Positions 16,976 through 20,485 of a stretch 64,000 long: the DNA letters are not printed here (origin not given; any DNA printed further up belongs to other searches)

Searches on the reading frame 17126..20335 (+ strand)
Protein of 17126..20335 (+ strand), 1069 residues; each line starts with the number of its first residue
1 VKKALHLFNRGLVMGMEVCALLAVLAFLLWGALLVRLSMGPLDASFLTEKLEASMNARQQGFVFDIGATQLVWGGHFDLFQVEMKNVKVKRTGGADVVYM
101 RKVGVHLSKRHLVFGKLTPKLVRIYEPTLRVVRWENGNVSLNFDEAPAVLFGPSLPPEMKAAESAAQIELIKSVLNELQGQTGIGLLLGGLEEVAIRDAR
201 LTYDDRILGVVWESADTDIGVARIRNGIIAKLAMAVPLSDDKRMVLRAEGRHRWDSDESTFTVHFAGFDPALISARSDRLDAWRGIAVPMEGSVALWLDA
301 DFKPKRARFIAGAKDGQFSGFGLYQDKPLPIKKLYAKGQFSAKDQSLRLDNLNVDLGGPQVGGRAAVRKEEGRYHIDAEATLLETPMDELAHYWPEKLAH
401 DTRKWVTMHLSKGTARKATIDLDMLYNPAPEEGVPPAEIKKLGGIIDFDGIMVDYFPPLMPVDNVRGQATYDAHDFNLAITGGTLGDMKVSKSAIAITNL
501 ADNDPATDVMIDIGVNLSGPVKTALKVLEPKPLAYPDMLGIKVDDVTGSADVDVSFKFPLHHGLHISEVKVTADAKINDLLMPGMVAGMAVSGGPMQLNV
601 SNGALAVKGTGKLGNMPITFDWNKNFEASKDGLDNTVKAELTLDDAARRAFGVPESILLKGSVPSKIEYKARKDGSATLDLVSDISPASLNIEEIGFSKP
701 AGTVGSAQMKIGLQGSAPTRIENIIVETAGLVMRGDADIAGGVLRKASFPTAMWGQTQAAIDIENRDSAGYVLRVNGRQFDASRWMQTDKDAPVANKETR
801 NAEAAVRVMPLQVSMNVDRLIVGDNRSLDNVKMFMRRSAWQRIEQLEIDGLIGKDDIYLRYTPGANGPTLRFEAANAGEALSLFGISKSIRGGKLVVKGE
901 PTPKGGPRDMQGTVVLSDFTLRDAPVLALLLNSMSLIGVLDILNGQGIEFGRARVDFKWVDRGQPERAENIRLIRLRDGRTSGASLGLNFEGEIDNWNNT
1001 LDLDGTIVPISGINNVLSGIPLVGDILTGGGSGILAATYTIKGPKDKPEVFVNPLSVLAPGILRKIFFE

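Call 72: search_protein_families(library=pfam, proteins=[window:17126-20335:+], max_evalue=0.00001)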
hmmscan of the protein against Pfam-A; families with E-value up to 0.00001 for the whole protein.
window:17126-20335:+ (1069 aa): 1 family
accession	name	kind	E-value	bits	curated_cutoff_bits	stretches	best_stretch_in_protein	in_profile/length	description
PF13116.12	YhdP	-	1.1e-30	106.9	46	1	326-849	422-916/1224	YhdP protein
